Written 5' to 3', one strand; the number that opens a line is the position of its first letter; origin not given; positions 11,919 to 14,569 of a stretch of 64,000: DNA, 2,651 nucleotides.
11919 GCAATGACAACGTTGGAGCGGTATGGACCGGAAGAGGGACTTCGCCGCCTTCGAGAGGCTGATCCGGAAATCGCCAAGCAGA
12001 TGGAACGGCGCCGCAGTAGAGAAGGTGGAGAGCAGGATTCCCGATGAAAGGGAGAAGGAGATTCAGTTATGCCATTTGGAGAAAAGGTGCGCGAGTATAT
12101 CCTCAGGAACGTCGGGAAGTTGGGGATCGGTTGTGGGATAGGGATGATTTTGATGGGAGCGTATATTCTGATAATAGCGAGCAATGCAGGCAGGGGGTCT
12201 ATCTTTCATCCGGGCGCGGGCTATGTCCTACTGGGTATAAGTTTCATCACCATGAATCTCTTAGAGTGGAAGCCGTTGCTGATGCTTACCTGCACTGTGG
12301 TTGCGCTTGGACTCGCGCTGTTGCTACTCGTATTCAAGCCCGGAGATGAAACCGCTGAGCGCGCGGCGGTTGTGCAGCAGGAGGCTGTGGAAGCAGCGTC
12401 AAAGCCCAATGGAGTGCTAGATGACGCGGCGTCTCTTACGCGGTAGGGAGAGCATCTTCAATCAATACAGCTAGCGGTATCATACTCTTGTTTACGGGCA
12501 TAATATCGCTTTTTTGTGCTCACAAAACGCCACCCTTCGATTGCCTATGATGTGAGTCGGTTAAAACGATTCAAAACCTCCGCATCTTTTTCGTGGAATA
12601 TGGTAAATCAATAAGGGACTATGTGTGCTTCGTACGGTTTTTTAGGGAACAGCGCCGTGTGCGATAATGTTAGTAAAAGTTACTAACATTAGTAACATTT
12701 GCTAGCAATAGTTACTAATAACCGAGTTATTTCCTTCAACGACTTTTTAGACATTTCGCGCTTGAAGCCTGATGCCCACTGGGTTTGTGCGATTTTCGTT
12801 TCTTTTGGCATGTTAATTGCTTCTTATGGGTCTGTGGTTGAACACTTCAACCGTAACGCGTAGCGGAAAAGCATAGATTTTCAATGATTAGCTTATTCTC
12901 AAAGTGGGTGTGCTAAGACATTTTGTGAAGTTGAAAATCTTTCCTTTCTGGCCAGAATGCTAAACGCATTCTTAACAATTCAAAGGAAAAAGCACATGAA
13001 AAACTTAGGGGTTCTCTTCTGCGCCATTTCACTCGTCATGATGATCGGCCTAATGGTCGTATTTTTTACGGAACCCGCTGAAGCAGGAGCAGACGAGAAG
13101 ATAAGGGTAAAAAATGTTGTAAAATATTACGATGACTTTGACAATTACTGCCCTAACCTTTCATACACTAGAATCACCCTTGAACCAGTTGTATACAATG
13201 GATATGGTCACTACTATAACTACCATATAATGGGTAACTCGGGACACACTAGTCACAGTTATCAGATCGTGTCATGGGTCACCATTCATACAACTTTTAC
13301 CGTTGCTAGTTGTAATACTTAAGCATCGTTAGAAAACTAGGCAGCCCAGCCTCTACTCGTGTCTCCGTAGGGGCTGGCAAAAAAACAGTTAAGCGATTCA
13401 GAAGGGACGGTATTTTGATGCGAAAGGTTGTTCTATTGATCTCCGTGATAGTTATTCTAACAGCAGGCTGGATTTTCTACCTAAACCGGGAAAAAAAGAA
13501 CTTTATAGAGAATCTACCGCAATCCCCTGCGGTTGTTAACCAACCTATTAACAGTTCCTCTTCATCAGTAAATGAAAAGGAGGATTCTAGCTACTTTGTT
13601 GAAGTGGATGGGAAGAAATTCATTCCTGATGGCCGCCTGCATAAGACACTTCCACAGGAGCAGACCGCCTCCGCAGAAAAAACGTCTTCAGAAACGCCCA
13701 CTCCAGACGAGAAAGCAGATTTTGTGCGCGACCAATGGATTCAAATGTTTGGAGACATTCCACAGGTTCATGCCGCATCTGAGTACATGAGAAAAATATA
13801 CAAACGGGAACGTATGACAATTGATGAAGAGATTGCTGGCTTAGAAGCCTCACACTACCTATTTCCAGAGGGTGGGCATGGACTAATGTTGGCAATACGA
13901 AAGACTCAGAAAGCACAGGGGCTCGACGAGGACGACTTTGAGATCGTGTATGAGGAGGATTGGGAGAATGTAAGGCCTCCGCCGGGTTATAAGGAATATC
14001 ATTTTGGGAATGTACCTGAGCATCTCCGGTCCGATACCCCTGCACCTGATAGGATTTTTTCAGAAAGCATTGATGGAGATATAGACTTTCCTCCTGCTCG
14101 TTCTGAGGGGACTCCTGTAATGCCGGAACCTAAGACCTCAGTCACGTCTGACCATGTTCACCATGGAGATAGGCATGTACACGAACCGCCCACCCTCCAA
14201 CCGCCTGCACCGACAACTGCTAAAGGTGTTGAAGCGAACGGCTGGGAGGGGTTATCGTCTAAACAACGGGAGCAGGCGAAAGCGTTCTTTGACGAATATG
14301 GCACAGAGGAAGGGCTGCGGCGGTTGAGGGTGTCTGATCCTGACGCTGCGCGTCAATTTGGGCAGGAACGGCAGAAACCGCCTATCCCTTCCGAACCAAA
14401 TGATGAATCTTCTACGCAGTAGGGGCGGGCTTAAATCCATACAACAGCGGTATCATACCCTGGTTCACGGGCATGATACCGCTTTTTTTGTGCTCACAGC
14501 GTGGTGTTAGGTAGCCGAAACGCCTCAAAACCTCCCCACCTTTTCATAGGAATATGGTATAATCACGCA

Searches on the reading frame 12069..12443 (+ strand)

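Call 6: search_protein_families(library=pfam, proteins=[window:12069-12443:+], max_evalue=1)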
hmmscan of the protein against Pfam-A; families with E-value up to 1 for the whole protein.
window:12069-12443:+ (125 aa): 1 family
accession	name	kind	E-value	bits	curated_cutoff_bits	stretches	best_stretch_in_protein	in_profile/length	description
PF15141.11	UQCC3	-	0.3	11.5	33.6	0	9-29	5-25/87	Ubiquinol-cytochrome-c reductase complex assembly factor 3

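Call 18: search_protein_families(library=ncbifam, proteins=[window:12069-12443:+], max_evalue=1)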
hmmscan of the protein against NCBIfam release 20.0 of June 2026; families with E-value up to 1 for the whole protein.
window:12069-12443:+ (125 aa): 0 families

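Call 57: search_protein_families(library=padloc, proteins=[window:12069-12443:+], max_evalue=0.1)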
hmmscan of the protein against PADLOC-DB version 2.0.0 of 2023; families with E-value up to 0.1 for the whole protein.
window:12069-12443:+ (125 aa): 0 families

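Call 58: search_protein_families(library=phrogs, proteins=[window:12069-12443:+], max_evalue=0.1)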
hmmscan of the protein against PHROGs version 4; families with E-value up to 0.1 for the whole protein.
window:12069-12443:+ (125 aa): 0 families

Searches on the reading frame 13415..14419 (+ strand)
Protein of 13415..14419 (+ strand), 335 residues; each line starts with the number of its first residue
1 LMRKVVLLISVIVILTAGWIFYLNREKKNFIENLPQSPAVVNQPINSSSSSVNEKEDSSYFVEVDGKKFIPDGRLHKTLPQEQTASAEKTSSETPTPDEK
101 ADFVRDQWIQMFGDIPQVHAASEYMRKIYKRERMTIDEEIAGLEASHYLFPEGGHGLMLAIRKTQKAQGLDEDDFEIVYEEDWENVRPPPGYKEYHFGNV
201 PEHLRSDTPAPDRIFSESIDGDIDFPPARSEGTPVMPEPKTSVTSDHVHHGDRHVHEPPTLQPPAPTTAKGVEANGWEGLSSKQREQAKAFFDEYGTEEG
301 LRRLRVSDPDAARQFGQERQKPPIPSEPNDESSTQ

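Call 6: search_protein_families(library=pfam, proteins=[window:13415-14419:+], max_evalue=1)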
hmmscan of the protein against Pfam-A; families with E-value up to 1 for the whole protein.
window:13415-14419:+ (335 aa): 0 families

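Call 18: search_protein_families(library=ncbifam, proteins=[window:13415-14419:+], max_evalue=1)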
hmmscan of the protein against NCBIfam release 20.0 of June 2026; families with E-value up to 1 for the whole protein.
window:13415-14419:+ (335 aa): 3 families
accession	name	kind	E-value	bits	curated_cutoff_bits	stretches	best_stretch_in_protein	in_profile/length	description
TIGR01108.1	oadA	equivalog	0.0011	17.6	756.5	1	10-120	425-533/582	sodium-extruding oxaloacetate decarboxylase subunit alpha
NF042931.1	SAG1386_EF1546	equivalog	0.0027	17.8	80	1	5-97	34-107/158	SAG1386/EF1546 family surface-associated protein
NF010643.0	PRK14040.1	subfamily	0.079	11.4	892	1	13-120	441-542/595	oxaloacetate decarboxylase subunit alpha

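Call 57: search_protein_families(library=padloc, proteins=[window:13415-14419:+], max_evalue=0.1)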
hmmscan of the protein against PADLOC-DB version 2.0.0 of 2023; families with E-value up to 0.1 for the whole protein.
window:13415-14419:+ (335 aa): 0 families

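Call 58: search_protein_families(library=phrogs, proteins=[window:13415-14419:+], max_evalue=0.1)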
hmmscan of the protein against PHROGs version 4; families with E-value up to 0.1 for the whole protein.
window:13415-14419:+ (335 aa): 0 families
